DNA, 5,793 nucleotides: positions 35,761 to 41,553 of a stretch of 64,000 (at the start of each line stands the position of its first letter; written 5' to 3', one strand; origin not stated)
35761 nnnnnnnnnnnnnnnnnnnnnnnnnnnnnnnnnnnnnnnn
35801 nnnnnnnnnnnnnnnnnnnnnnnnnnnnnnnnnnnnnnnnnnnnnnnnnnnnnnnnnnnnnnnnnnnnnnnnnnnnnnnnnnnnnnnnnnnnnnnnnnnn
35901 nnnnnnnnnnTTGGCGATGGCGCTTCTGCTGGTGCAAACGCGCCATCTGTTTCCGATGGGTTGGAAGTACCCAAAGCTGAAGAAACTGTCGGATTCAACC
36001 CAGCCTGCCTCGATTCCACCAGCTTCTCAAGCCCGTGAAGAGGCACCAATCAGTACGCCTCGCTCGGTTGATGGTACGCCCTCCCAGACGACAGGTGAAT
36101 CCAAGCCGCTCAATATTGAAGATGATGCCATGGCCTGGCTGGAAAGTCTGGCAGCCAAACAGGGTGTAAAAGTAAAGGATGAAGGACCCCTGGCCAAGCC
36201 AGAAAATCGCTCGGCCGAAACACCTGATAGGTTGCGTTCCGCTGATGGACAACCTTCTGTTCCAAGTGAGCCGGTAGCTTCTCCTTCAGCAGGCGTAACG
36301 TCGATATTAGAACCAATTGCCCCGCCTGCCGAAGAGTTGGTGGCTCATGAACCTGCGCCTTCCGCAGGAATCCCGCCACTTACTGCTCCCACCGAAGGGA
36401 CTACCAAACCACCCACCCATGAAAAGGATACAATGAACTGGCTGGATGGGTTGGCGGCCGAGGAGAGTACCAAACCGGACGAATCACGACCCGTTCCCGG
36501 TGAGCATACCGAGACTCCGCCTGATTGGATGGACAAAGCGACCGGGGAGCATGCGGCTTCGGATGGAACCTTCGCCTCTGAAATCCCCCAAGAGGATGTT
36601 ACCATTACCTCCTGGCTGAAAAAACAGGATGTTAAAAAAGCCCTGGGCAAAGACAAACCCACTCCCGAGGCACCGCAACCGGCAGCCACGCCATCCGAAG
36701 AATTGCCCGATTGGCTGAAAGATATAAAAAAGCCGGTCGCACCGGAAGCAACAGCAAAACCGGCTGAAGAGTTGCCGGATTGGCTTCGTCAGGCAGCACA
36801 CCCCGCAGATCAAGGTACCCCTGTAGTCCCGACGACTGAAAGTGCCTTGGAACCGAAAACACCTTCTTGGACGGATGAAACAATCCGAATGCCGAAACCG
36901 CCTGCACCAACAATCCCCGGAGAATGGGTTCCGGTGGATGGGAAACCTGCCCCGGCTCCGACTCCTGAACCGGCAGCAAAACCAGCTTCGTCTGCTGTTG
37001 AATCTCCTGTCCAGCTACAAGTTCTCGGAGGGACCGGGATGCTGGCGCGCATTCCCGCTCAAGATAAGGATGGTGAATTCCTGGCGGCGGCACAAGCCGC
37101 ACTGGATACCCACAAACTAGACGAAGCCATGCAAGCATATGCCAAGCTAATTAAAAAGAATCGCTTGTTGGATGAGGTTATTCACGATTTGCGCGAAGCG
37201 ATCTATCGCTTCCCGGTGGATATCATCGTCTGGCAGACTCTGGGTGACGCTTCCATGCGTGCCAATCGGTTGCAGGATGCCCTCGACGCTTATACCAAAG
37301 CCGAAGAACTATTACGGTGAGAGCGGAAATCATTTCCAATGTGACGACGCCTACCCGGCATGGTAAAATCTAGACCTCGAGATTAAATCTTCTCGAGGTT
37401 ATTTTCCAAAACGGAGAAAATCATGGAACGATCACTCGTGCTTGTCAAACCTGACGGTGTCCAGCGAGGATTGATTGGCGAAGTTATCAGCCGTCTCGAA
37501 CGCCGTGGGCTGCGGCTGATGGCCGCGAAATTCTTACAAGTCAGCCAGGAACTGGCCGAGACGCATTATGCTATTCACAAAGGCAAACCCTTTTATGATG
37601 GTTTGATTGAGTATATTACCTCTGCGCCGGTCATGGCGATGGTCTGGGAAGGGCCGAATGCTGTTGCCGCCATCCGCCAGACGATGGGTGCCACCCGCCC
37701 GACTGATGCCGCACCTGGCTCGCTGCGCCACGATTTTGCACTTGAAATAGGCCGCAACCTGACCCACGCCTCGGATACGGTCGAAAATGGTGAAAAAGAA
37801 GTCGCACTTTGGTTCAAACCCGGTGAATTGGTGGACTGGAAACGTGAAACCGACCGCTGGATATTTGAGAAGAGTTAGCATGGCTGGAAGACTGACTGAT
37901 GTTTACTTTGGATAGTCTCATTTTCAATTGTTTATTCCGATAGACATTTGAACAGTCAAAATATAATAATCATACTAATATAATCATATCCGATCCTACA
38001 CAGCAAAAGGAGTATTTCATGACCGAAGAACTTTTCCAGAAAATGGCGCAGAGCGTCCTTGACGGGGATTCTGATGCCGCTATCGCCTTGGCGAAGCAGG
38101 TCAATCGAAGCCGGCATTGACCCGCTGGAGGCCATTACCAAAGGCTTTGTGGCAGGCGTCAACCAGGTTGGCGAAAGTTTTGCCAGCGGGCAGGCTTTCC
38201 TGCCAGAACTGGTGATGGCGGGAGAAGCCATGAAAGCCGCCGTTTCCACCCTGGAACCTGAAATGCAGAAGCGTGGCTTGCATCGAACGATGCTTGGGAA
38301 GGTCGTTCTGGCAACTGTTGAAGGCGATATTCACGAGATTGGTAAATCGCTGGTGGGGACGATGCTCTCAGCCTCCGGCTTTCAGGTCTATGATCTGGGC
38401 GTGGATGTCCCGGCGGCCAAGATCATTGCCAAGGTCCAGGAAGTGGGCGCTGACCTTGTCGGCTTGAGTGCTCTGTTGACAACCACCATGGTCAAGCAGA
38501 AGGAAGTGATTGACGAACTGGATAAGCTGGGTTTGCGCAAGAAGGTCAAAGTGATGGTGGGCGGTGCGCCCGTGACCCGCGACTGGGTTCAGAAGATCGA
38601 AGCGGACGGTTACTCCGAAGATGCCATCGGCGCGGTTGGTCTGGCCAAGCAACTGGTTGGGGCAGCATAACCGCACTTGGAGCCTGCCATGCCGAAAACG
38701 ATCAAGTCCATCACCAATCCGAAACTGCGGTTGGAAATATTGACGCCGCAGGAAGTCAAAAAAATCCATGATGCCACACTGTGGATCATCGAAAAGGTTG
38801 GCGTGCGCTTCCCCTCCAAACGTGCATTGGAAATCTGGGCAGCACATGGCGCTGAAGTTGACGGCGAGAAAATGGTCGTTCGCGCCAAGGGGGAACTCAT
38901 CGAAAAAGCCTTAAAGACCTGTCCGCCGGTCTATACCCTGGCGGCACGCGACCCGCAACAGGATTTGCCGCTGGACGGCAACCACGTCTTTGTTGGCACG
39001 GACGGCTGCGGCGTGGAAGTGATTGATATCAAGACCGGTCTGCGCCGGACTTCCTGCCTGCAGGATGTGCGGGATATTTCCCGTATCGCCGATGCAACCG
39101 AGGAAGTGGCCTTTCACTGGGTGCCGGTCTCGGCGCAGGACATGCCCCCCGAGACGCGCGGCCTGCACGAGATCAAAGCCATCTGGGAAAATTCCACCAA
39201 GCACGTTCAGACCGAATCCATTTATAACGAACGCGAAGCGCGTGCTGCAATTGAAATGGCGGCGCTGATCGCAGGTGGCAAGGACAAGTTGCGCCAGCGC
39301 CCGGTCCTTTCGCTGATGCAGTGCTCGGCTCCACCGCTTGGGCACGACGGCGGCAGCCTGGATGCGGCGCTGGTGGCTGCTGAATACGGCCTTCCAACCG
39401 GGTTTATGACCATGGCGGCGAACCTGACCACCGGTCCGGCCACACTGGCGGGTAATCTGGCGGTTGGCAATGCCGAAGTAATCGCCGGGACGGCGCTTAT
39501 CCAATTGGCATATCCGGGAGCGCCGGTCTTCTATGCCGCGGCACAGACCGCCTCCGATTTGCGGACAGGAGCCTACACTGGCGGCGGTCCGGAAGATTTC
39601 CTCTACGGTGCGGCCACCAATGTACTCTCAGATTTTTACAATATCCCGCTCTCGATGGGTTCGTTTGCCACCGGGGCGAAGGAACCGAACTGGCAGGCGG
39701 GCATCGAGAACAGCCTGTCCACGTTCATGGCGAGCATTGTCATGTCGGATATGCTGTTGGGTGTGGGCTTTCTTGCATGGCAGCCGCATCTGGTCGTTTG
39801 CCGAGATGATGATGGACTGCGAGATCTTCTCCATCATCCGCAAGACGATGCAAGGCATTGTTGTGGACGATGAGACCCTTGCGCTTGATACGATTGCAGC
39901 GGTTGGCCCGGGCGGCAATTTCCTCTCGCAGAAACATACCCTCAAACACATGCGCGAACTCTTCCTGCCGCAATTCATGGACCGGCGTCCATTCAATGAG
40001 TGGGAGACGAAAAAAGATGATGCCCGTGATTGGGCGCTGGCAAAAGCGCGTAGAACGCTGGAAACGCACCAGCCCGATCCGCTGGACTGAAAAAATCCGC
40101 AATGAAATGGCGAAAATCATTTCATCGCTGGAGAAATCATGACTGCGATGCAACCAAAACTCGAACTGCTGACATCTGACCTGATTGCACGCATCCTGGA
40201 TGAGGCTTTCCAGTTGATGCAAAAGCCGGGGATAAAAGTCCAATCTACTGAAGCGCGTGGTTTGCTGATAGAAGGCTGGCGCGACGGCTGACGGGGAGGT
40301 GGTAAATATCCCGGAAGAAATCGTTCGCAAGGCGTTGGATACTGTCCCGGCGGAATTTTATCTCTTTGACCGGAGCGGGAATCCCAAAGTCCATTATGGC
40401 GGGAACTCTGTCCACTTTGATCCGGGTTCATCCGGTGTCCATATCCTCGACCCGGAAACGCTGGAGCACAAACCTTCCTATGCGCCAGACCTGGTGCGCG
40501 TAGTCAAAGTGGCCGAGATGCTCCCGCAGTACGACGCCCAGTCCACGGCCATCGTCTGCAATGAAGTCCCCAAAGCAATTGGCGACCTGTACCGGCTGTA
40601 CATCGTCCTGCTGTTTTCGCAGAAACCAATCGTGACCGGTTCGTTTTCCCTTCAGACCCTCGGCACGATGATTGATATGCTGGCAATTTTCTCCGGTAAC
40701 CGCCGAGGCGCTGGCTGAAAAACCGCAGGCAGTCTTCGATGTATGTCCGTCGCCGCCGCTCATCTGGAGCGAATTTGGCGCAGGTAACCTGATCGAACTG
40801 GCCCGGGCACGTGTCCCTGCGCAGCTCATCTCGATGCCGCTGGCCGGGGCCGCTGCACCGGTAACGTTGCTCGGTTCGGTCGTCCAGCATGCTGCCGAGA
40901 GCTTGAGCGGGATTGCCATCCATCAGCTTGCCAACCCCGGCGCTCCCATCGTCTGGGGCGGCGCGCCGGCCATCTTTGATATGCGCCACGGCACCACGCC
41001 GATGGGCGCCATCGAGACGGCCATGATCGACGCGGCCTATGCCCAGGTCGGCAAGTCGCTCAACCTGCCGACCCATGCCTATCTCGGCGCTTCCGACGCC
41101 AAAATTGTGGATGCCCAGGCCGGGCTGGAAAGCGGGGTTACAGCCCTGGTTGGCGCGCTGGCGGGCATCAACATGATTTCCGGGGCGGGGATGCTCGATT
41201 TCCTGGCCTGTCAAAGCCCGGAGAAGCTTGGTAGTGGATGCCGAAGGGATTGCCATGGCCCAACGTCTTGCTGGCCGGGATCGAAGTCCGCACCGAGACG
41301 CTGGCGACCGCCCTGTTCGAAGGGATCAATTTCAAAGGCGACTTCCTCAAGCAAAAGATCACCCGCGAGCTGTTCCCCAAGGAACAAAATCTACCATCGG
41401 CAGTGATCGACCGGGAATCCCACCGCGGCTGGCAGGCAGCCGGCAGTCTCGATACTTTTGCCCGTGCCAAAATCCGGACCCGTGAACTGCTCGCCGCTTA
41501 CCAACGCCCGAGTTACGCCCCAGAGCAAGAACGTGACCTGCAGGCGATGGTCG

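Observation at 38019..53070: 15-kb co-directional locus coupling three non-Pyl MttB-family methyltransferases, a corrinoid protein and a pterin methyltransferase to an Opp/Dpp-type importer, an S9 peptidase and an M20 amidohydrolase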

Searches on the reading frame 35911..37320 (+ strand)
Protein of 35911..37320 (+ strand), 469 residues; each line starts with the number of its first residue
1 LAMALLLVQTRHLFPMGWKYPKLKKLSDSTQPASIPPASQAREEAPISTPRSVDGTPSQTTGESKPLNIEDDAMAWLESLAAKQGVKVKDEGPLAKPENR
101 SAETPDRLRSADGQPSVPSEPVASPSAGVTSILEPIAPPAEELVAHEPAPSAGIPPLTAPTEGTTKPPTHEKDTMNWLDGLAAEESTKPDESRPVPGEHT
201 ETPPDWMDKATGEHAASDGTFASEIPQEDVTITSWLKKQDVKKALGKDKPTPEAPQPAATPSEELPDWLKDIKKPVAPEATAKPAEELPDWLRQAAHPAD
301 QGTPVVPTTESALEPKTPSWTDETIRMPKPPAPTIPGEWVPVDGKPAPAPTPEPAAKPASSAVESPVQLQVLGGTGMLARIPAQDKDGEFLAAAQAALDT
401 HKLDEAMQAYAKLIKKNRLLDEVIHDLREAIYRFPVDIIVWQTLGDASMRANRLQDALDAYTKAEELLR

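Call 6: search_protein_families(library=pfam, proteins=[window:35911-37320:+], max_evalue=0.001)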
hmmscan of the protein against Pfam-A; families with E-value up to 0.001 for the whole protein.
window:35911-37320:+ (469 aa): 1 family
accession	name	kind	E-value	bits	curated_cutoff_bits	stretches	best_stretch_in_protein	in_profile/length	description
PF07719.23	TPR_2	-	1.4e-05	25.3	27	0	440-467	3-30/34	Tetratricopeptide repeat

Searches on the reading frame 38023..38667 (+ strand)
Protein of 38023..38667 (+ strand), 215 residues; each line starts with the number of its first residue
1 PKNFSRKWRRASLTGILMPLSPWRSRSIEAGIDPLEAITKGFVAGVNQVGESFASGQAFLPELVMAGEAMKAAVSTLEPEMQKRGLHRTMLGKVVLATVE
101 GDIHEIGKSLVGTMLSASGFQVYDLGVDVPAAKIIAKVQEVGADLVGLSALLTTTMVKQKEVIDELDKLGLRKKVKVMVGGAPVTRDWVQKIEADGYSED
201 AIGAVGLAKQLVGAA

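Call 5: search_protein_families(library=pfam, proteins=[window:38023-38667:+], max_evalue=0.001)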
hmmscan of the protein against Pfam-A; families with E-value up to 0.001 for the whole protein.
window:38023-38667:+ (215 aa): 2 families
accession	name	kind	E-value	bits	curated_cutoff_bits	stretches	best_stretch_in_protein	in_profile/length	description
PF02310.24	B12-binding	-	6e-28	97.6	32.1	1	92-205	1-120/121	B12 binding domain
PF02607.22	B12-binding_2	-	4.4e-13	49.7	23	1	28-78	25-74/74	B12 binding domain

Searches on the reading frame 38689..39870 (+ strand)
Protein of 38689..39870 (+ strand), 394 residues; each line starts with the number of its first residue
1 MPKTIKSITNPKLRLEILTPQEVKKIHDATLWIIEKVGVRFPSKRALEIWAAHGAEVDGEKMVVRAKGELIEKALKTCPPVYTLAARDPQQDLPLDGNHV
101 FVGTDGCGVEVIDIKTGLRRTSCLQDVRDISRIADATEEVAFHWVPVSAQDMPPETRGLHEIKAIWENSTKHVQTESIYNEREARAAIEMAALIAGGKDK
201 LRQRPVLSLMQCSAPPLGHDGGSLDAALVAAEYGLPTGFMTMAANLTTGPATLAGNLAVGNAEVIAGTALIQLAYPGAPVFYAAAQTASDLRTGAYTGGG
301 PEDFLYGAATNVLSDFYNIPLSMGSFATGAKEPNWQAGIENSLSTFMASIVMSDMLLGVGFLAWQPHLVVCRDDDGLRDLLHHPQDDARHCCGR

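Call 5: search_protein_families(library=pfam, proteins=[window:38689-39870:+], max_evalue=0.001)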
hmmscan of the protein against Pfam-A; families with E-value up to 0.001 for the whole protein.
window:38689-39870:+ (394 aa): 1 family
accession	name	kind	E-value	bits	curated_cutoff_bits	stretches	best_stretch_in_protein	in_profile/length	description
PF06253.16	MTTB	-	4.3e-60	203.6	25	1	5-350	21-362/500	Trimethylamine methyltransferase (MTTB)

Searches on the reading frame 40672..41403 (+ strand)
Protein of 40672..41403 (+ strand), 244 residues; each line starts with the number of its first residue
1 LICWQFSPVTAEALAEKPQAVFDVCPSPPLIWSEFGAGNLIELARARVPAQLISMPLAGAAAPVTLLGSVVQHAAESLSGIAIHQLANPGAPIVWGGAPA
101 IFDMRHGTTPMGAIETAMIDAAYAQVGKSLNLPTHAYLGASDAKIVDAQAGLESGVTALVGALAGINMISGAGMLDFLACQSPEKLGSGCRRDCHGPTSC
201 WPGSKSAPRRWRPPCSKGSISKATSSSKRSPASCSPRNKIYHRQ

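Call 5: search_protein_families(library=pfam, proteins=[window:40672-41403:+], max_evalue=0.001)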
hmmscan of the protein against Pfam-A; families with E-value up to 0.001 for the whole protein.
window:40672-41403:+ (244 aa): 1 family
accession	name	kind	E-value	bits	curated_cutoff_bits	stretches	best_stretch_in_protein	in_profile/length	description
PF06253.16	MTTB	-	1.3e-33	116.2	25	1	16-186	215-386/500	Trimethylamine methyltransferase (MTTB)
